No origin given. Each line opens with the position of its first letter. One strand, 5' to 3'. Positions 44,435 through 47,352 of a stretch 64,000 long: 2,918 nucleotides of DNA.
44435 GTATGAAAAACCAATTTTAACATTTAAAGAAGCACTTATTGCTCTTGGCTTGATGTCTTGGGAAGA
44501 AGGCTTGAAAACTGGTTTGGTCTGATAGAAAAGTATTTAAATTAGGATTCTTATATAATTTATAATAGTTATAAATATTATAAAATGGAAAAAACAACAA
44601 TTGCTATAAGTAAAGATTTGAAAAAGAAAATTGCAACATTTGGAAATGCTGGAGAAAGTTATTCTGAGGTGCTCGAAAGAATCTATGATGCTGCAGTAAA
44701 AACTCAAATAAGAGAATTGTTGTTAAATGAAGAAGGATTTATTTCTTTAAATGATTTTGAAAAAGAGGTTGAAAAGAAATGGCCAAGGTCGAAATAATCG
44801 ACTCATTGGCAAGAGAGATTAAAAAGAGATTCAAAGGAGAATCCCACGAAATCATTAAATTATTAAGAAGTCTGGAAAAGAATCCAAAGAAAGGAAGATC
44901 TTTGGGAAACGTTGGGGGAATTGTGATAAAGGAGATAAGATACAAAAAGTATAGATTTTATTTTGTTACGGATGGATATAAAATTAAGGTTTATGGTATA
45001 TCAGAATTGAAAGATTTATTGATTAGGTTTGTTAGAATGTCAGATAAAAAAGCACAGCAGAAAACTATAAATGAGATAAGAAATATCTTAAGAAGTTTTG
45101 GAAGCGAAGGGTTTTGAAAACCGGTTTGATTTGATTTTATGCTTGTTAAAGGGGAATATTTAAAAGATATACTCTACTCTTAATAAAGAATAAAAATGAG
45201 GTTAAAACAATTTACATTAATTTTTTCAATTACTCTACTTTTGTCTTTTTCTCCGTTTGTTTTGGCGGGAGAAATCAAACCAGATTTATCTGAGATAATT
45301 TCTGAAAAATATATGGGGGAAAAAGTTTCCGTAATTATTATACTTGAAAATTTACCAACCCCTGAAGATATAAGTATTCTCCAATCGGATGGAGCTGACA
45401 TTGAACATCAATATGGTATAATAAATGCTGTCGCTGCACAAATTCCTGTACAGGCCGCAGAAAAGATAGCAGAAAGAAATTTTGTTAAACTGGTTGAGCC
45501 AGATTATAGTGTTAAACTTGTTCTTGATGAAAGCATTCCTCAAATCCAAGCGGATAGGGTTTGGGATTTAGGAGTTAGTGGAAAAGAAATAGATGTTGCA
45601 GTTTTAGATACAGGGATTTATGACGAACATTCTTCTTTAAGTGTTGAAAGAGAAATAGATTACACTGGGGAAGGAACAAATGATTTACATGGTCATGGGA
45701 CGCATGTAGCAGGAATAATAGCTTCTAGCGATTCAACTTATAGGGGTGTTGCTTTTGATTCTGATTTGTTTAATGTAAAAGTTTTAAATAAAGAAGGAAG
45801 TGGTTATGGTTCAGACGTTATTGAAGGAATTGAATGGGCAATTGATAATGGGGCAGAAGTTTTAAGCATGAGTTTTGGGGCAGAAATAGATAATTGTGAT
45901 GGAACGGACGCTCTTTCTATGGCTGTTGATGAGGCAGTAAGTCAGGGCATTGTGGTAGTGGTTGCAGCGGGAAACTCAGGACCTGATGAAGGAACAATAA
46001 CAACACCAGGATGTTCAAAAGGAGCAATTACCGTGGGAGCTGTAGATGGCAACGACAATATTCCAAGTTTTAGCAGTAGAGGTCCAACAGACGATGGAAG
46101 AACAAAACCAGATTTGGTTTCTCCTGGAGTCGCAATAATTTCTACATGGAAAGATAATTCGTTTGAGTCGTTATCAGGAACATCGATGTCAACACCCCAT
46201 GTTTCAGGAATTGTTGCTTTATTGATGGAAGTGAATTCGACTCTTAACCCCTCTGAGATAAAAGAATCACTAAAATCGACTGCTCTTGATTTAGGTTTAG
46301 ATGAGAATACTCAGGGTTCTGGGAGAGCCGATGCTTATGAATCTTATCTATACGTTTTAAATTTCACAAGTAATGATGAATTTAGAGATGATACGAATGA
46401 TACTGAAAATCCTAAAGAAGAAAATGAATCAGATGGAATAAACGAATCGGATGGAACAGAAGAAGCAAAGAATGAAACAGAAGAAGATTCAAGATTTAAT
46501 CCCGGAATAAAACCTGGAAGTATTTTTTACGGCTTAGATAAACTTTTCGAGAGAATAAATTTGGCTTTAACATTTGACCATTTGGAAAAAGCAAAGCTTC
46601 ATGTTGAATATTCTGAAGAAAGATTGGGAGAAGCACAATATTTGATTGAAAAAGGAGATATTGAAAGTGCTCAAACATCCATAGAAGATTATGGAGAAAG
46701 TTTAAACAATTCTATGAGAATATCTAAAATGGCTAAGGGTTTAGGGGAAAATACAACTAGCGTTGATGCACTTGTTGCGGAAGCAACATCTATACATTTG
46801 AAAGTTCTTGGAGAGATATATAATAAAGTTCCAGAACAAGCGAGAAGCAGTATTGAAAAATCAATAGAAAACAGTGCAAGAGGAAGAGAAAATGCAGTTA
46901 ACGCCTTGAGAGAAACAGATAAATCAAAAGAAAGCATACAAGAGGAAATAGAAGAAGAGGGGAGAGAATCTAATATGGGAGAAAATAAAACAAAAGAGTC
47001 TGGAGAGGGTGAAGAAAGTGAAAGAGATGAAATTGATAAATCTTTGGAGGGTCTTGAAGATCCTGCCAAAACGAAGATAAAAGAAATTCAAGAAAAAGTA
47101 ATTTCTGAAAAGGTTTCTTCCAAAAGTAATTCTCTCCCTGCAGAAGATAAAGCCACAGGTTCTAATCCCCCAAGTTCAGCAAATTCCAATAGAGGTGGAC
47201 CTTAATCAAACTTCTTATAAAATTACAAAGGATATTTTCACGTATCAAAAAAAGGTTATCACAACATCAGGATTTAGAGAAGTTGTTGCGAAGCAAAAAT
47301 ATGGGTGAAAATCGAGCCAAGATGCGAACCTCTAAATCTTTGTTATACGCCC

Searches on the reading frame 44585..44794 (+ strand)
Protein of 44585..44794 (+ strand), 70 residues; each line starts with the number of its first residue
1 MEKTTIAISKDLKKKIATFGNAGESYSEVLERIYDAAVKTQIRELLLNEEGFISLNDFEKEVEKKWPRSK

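Call 85: search_protein_families(library=pfam, proteins=[window:44585-44794:+], max_evalue=0.01)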
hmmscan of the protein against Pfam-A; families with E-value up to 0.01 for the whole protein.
window:44585-44794:+ (70 aa): 2 families
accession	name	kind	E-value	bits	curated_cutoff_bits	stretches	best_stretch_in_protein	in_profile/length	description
PF02697.20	VAPB_antitox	-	6e-05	24.2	27.9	1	5-65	2-60/69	Putative antitoxin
PF24434.1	DUF7557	-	0.00057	19.7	25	1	4-32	2-30/45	Family of unknown function (DUF7557)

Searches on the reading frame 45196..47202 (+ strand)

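Call 54: search_protein_families(library=pfam, proteins=[window:45196-47202:+], max_evalue=0.01)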
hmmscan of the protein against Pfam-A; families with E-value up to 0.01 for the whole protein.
window:45196-47202:+ (669 aa): 4 families
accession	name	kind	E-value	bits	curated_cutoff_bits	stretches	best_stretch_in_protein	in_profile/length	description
PF00082.27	Peptidase_S8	-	1.7e-60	205.3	21.8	1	129-376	1-288/288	Subtilase family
PF18915.5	DUF5667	-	1.6e-22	80.2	27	1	437-548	1-99/99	Domain of unknown function (DUF5667)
PF05922.21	Inhibitor_I9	-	0.0002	22.4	21.2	1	63-108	35-81/82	Peptidase inhibitor I9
PF18237.6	Tk-SP_N-pro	-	0.00029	21.2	26.5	1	27-85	6-65/67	Tk-SP N-propeptide domain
